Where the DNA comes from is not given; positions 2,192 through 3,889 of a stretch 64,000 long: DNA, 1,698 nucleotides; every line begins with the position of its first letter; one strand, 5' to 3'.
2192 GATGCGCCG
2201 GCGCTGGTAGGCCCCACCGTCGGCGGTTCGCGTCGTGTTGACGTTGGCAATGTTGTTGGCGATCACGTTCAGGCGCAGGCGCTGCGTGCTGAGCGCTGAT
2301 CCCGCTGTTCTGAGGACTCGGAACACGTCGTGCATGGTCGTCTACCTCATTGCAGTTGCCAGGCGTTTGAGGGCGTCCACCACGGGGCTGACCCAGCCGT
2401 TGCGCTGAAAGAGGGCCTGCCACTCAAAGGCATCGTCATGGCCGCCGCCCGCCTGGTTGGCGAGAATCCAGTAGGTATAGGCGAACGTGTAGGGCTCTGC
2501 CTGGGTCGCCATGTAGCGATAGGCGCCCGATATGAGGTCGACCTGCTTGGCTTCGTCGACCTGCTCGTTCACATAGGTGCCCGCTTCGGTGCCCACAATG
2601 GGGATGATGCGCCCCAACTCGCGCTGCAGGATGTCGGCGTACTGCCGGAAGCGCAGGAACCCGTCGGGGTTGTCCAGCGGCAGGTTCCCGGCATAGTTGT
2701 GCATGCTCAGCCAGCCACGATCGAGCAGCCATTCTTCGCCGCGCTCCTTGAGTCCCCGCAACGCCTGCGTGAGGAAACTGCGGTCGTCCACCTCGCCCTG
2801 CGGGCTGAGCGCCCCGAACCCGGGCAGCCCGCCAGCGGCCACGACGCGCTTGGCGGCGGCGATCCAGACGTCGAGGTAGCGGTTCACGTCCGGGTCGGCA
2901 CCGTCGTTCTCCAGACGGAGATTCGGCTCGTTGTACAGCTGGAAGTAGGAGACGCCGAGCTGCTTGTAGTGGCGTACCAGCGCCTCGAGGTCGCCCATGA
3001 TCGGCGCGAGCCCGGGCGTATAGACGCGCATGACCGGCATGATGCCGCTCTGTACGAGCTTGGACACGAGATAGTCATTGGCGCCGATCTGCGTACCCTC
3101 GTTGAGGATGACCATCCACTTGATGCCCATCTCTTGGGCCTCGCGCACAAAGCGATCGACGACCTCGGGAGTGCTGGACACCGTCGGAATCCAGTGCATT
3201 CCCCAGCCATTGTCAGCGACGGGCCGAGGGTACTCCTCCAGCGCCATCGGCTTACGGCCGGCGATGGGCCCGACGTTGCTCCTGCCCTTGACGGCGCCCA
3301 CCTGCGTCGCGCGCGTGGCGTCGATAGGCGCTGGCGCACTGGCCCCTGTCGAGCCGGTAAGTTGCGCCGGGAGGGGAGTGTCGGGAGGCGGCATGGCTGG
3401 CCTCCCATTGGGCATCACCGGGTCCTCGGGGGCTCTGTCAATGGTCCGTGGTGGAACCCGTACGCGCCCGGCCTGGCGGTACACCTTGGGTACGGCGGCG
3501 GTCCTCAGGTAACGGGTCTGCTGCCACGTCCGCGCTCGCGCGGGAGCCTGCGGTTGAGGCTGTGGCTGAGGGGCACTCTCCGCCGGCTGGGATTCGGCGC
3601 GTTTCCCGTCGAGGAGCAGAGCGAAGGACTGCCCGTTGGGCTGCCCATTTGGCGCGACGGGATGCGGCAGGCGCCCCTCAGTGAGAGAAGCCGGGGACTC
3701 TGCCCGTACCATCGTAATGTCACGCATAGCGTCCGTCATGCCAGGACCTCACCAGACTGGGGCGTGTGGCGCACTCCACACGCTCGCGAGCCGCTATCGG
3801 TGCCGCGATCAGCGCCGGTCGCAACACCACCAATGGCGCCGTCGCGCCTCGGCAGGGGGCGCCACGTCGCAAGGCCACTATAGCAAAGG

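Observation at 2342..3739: Clan GH-A glycoside hydrolase with a long disordered N-terminus occupies the flgB slot at the head of the flgC-fliE-fliF operon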

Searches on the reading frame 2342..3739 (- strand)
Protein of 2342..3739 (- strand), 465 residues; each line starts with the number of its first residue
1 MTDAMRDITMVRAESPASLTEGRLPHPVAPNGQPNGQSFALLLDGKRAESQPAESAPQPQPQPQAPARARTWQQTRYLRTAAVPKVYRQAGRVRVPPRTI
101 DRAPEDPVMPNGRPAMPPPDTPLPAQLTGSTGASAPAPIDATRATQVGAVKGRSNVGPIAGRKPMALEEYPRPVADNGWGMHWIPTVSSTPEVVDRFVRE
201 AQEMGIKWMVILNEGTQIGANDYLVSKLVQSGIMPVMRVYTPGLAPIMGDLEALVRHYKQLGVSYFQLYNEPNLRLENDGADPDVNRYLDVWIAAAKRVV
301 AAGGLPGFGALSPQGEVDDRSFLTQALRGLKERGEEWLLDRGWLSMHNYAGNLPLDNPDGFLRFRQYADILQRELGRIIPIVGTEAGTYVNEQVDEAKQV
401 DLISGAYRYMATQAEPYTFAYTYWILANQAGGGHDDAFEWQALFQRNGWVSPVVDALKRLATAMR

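Call 3: search_protein_families(library=pfam, proteins=[window:2342-3739:-], max_evalue=1)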
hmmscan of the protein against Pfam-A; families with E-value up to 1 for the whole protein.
window:2342-3739:- (465 aa): 1 family
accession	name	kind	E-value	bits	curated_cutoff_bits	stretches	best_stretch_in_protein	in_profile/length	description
PF18944.7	DUF5691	-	0.081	12.8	27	1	56-118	13-73/491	Family of unknown function (DUF5691)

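Call 4: search_protein_families(library=ncbifam, proteins=[window:2342-3739:-], max_evalue=1)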
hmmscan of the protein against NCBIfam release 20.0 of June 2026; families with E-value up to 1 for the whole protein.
window:2342-3739:- (465 aa): 0 families

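Call 6: find_homologous_proteins(query=window:2342-3739:-, max_evalue=0.001)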
Query window:2342-3739:- (465 aa): 487 proteins with E <= 0.001 among 8000 candidates; the best 120 are listed.
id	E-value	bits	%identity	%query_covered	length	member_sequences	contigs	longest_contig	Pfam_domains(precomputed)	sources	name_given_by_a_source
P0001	1.4e-235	800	100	75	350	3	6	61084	-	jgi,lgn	jgi:hypothetical protein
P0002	2.3e-228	777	75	100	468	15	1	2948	-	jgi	-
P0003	6.0e-222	755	74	99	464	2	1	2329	-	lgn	-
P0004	2.6e-215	734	70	99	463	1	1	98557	-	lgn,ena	-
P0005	1.4e-206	705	70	99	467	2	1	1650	-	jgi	-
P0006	6.8e-197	673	65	99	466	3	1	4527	-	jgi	-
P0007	1.4e-162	560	59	96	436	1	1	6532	-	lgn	-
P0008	9.7e-156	537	55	98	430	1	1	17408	-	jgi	-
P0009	3.7e-154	532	57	97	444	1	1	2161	-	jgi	-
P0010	4.8e-154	532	58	91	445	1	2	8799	-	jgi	-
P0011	1.4e-153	530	60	86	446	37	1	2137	-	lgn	-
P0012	3.9e-151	522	94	53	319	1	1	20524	-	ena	-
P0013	7.0e-151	521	57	91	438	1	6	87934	-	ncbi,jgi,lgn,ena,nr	ncbi:MAG TPA: hypothetical protein GX702_12085 [Chloroflexi bacterium]|jgi:hypothetical protein|nr:h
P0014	7.4e-151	521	58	91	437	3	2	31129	-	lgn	-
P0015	5.8e-149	515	56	92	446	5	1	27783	-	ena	-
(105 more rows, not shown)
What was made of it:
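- Checked: Gene call: the public call for this gene starts at M116 (350 aa, P0001; call 6).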

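Call 7: find_encoding_contigs(protein=P0001, flank=10000, max_places=4)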
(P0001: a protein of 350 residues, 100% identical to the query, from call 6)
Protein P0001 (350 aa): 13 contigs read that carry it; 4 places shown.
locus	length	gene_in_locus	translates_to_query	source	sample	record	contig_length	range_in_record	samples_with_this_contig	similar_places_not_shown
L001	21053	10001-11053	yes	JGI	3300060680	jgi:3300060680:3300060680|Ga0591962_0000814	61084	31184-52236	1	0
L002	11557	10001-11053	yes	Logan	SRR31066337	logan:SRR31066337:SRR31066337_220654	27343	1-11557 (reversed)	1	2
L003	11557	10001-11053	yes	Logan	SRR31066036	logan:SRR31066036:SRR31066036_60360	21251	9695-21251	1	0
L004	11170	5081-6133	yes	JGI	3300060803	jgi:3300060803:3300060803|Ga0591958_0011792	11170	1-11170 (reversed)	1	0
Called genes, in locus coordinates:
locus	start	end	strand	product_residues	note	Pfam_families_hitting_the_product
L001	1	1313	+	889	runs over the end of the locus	PF13414:TPR_11 (weak), PF13414:TPR_11, PF13424:TPR_12, PF00515:TPR_1, PF07719:TPR_2, PF00534:Glycos_transf_1, PF13692:Glyco_trans_1_4, PF13524:Glyco_trans_1_2, +9 more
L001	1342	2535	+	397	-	PF13579:Glyco_trans_4_4, PF02350:Epimerase_2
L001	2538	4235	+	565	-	PF00535:Glycos_transf_2, PF13174:TPR_6 (faint), PF00515:TPR_1, PF07719:TPR_2 (weak), PF13424:TPR_12 (weak), PF23914:TPR_CcmH_CycH (weak), PF13432:TPR_16 (weak), PF14559:TPR_19, +5 more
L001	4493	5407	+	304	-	PF00669:Flagellin_N, PF00700:Flagellin_C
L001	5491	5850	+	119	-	PF02561:FliS (faint)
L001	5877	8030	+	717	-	PF02465:FliD_N, PF07196:Flagellin_IN, PF07195:FliD_C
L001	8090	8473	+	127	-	PF03646:FlaG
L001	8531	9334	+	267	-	PF04203:Sortase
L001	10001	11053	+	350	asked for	-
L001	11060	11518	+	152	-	PF00460:Flg_bb_rod, PF06429:Flg_bbr_C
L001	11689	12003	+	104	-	PF02049:FliE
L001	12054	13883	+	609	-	PF01514:YscJ_FliF, PF08345:YscJ_FliF_C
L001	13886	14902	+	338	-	PF03448:MgtE_N (faint), PF14842:FliG_N, PF14841:FliG_M, PF14842:FliG_N (weak), PF01706:FliG_C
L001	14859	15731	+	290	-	PF02108:FliH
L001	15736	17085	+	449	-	PF02874:ATP-synt_ab_N, PF00006:ATP-synt_ab, PF18269:T3SS_ATPase_C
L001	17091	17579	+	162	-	PF02050:FliJ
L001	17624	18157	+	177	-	PF01464:SLT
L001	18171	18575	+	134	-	-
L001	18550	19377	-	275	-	-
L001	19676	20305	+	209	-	PF02120:Flg_hook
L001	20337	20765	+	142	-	PF03963:FlgD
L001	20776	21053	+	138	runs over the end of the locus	PF12611:Flagellar_put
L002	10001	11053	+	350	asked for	-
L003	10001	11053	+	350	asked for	-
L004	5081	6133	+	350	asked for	-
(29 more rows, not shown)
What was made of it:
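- Glycosyltransferase and epimerase genes for probable flagellin glycosylation lie in the same region, upstream of fliC (call 7).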

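Call 8: find_related_loci(query=window:2342-3739:-, collection=genome_contigs, flank=10000)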
Query window:2342-3739:- (465 aa) in genome_contigs; peptide patterns used: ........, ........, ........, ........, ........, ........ (x = any residue, [..] = any of these).
166 stretches matched a pattern; 130 encode a relative of the query (tblastn E <= 1e-3); the best 80 are kept; 80 distinct loci.
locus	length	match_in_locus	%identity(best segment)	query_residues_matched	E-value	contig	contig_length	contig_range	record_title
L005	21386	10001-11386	75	1-465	0e+0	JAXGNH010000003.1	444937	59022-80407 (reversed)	MAG: Anaerolineae bacterium isolate AnMBR.bin251 bin251_3, whole genome shotgun sequence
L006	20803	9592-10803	57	38-461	6e-156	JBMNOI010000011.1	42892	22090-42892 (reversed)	MAG: Anaerolineae bacterium isolate SBF912SR2HQ0070 scaffold_3519_c1, whole genome shotgun sequence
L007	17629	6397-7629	56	35-460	7e-151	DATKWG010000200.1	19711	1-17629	MAG TPA_asm: Anaerolineae bacterium isolate SMAG_U14156 k141_1909778, whole genome shotgun sequence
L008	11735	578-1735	55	72-461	6e-132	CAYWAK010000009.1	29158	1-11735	MAG TPA_asm: uncultured Ardenticatenales bacterium isolate binchicken_co275_164 genome assembly, contig: NODE_1804_lengt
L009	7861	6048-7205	54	72-461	7e-129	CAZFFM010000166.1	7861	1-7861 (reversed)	MAG TPA_asm: uncultured Ardenticatenales bacterium isolate binchicken_co172_209 genome assembly, contig: NODE_8742_lengt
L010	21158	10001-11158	54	72-461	4e-128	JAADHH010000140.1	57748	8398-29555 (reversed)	MAG: Chloroflexota bacterium isolate M_MetaBat.175 contig-127_6069, whole genome shotgun sequence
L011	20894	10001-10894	67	164-463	1e-127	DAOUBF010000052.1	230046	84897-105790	MAG TPA_asm: Anaerolineae bacterium isolate H68_711 k101_480129, whole genome shotgun sequence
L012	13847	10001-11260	48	3-462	8e-126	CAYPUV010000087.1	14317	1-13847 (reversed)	MAG TPA_asm: uncultured Anaerolineaceae bacterium isolate binchicken_co64_42 genome assembly, contig: NODE_3094_length_1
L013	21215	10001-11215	50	26-461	3e-125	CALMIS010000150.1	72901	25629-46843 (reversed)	MAG TPA_asm: uncultured Chloroflexi bacterium isolate SRR2107183_bin.79_CONCOCT_v1.1_MAG genome assembly, contig: ERZ794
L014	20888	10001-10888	59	165-465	7e-125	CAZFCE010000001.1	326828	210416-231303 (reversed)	MAG TPA_asm: uncultured Caldilineaceae bacterium isolate binchicken_co20_290 genome assembly, contig: NODE_41_length_326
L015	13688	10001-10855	61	164-448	5e-123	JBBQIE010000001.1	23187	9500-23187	MAG: Anaerolineae bacterium isolate Co_metawrap_836 Cmw_836_k141_10538738_length_23187_cov_9.0000, whole genome shotgun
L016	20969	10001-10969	57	139-465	7e-123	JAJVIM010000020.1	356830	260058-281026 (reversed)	MAG: Anaerolineae bacterium isolate Bin_81R c_000000000100, whole genome shotgun sequence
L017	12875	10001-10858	64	163-448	8e-123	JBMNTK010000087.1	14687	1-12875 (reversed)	MAG: Anaerolineae bacterium isolate SBF912SR1HQ0001 scaffold_13685_c1, whole genome shotgun sequence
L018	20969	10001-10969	57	139-465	2e-122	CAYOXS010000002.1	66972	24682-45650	MAG TPA_asm: uncultured Caldilineaceae bacterium isolate SRP323723_co1_131 genome assembly, contig: NODE_371_length_6697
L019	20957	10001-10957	59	137-461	4e-122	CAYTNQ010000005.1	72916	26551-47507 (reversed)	MAG TPA_asm: uncultured Anaerolineales bacterium isolate binchicken_co294_35 genome assembly, contig: NODE_638_length_72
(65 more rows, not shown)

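Call 12: search_protein_families(library=ncbifam, proteins=[L001:18171-18575:+, L001:17624-18157:+, L001:18550-19377:-], max_evalue=1)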
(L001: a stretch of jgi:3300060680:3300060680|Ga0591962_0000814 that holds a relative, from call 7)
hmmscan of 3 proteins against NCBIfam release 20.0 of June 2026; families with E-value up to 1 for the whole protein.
L001:18171-18575:+ (134 aa): 30 families (the best 25 are shown)
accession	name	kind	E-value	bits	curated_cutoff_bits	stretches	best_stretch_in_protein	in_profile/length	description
TIGR01396.1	FlgB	equivalog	7.5e-28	97.4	59.05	1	7-126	2-125/131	flagellar basal body rod protein FlgB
NF009266.0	PRK12623.1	equivalog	3.8e-19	68.9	144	1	9-130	12-129/133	flagellar basal body rod protein FlgB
NF009264.0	PRK12621.1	equivalog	4.7e-19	69.1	163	1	8-132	7-132/136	flagellar basal body rod protein FlgB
NF009263.0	PRK12620.1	equivalog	2.6e-18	66.3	158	1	14-131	13-131/133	flagellar basal body rod protein FlgB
NF004654.1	PRK06004.1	equivalog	4.8e-17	63.1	142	1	20-129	9-122/126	flagellar basal body rod protein FlgB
NF009265.0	PRK12622.1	equivalog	1e-14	54.9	145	1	7-120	5-123/135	flagellar basal body rod protein FlgB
NF004653.1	PRK06003.1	equivalog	1.7e-12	47.8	153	1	18-109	15-102/126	flagellar basal body rod protein FlgB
NF009270.0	PRK12627.1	equivalog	2e-12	47.6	128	1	22-128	20-122/128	FlgB family protein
NF005280.0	PRK06797.1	equivalog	7e-10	39.6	106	1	13-113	8-115/135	flagellar basal body rod protein FlgB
NF009262.0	PRK12619.1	equivalog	9.7e-09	35.7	183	1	23-122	22-119/130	flagellar basal body rod protein FlgB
TIGR03506.1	FlgEFG_subfam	subfamily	1.6e-08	34.6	70.25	1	17-60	10-53/351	flagellar hook-basal body complex protein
NF009328.0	PRK12685.1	equivalog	2.3e-08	34.4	169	1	6-118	5-100/116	flagellar basal body rod protein FlgB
TIGR02490.1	flgF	equivalog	2.2e-07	30.7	178.5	1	17-73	8-64/218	flagellar basal-body rod protein FlgF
NF005527.0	PRK07182.1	equivalog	9.4e-07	29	211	1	19-124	19-138/148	flagellar basal body rod protein FlgB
NF009267.0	PRK12624.1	equivalog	1e-06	29.3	241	1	12-124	13-133/143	flagellar basal body rod protein FlgB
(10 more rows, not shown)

L001:17624-18157:+ (177 aa): 8 families
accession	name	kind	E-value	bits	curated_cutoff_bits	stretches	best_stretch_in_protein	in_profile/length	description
NF047373.1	BB0259_flg_lyt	exception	6.8e-25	87.9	234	1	47-148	545-652/705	flagellar assembly lytic transglycosylase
NF008112.0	PRK10859.1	equivalog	1.6e-17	63.2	354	1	50-145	290-389/483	membrane-bound lytic murein transglycosylase MltF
NF008631.0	PRK11619.1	equivalog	5.1e-14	51.6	536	1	46-151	475-590/644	murein transglycosylase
NF008670.0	PRK11671.1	equivalog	2.6e-11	43.3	375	1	52-148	194-308/359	membrane-bound lytic murein transglycosylase MltC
NF008050.0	PRK10783.1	equivalog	1.5e-07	30.2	508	1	56-146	110-205/457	murein transglycosylase D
NF012014.0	PRK15470.1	equivalog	2.9e-06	27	233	1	59-99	48-88/203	membrane-bound lytic murein transglycosylase EmtA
NF010438.0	PRK13864.1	equivalog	0.098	12.1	212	1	48-92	28-70/245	type IV secretion system lytic transglycosylase VirB1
NF011856.0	PRK15328.1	equivalog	0.18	11.3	208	1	48-95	16-67/160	type III secretion system invasion protein IagB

L001:18550-19377:- (275 aa): 0 families
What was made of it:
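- Tried and rejected: The real flgB lies downstream of fliJ and SLT on L001 (call 12).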

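Call 22: predict_structure(alignment_id=A1)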
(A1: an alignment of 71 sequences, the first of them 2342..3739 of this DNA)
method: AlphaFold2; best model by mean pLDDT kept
length: 465 residues; sequences in the alignment: 71
mean_pLDDT: 78.0   pTM: 0.70
mean pLDDT of the five models: 78.0, 77.4, 77.1, 76.9, 76.0
residues with pLDDT >= 90: 294; 70-90: 10; 50-70: 20; < 50: 141
segments of 3 or more residues with pLDDT < 50: 1-41, 49-53, 66-113, 115-118, 120-156
pLDDT, mean of each block of 10 residues (from residue 1): 36 38 41 43 51 49 50 40 35 42 45 46 39 41 43 50 92 98 91 98 98 96 98 97 94 98 97 94 97 98 96 94 98 97 96 96 98 98 96 97 98 97 96 92 96 98 96
secondary structure, 60 per line:
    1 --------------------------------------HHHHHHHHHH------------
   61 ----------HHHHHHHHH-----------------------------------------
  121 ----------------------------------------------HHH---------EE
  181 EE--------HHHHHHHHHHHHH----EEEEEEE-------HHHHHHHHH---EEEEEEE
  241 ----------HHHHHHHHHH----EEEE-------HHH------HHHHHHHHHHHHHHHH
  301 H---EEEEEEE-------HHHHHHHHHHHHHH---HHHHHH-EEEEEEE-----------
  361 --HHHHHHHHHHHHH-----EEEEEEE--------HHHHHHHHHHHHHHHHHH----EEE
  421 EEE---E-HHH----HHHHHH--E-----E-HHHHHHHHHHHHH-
elements in order: H39-48 H71-79 E179-182 H191-203 E208-214 H222-230 E234-240 H251-260 E265-268 H285-301 E305-311 H319-332 H336-341 E343-349 H363-375 E381-387 H396-413 E418-423 H436-441 H452-464
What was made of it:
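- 2342..3739 (-): Gene X: 465-aa protein made of an N-terminal export or targeting region and a clan GH-A catalytic barrel. It is the first gene of the flgC operon. AlphaFold model (call 22).
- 3245..3739 (-): Residues 1-165: a disordered Pro/Ala/Arg-rich N-terminus with no signal peptide or transmembrane segment and two short predicted helices (39-48, 71-79). pLDDT below 50, helices at 39-48 and 71-79 (call 22).
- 2345..3244 (-): Residues 166-465: (beta/alpha)8 catalytic domain. Predicted acid/base is E271 (nt 2927-2929, NEP after beta4). Predicted nucleophile is E385 (nt 2585-2587, in beta7). pLDDT above 90 with eight strand/helix repeats (call 22).
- On Clan GH-A (4/7 superfamily) glycoside hydrolases: AlphaFold pLDDT above 90 over residues 166-465, with eight strand/helix units (call 22).
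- On GH39 / PslG-like: The model contains only the barrel and ends with helix 452-464 (call 22).
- Closest known: PslG of Pseudomonas aeruginosa. Different: X lacks the extra beta-sandwich domain; the model ends with the barrel (call 22).
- Checked: AlphaFold pLDDT is below 50 there (call 22).
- AlphaFold pLDDT is above 90 for residues 166-465, with eight beta/alpha units (call 22). The architecture resembles FlgJ: an unstructured N-terminus followed by a C-terminal hydrolase, encoded in a rod operon (calls 7, 22).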

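Call 24: search_solved_structures(query=A1, max_evalue=10, show_alignments=2)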
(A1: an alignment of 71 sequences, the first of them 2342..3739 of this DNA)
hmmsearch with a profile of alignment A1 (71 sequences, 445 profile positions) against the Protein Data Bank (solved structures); distinct sequences matched with E-value up to 10: 12.
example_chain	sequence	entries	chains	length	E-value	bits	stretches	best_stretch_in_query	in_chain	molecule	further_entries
4eq0_A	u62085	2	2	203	0.26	13.6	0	337-361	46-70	protease, tethered dimer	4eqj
4ep2_A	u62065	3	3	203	0.31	13.3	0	339-361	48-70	protease, tethered dimer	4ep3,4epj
4q5m_A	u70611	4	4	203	0.36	13.1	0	339-361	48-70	Protease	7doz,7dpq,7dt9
4qlh_A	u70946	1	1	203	0.36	13.1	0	339-361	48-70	Protease, linker, Protease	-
3kt2_A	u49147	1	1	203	0.37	13.1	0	339-361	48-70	Protease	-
1lv1_A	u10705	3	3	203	0.37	13.1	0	339-361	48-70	HIV-1 protease | POL PROTEIN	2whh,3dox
1g6l_A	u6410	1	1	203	0.37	13.1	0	339-361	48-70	HIV-1 PROTEASE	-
3kt5_A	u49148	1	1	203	0.37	13.1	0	339-361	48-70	Protease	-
1hvc_A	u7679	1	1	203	0.37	13.1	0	339-361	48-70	HIV-1 PROTEASE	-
9w4b_A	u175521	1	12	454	0.58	12.4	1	204-227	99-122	beta-glucosidase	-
3n3i_A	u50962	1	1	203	0.58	12.4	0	341-361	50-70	Protease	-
2rkg_A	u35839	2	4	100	2.4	10.4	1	335-365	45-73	PROTEASE RETROPEPSIN | Protease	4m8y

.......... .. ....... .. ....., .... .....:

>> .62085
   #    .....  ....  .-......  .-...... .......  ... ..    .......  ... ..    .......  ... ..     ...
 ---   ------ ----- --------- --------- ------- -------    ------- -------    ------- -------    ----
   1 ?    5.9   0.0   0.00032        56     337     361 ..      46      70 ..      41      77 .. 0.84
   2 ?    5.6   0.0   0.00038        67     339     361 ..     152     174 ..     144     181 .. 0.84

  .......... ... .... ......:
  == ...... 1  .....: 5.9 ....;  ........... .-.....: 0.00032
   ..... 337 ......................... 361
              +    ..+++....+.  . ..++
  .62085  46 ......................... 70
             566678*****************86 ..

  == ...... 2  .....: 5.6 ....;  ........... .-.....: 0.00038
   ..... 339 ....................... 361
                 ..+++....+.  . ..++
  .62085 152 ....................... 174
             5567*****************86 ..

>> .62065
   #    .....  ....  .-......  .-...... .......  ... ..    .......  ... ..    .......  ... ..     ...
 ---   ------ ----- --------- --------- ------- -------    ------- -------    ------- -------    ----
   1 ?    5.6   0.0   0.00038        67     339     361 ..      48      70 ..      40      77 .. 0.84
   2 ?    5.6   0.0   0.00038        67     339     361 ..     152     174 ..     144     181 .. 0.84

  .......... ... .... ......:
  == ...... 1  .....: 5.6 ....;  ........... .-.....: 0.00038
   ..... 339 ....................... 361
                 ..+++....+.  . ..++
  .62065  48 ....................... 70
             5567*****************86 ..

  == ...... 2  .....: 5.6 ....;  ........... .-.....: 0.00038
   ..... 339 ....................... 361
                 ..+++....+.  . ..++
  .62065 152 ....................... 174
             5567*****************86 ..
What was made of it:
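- On GH39 / PslG-like: A profile search of PDB sequences finds nothing relevant (call 24).
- Tried and rejected: Sequence-level link to solved structures: none (call 24).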
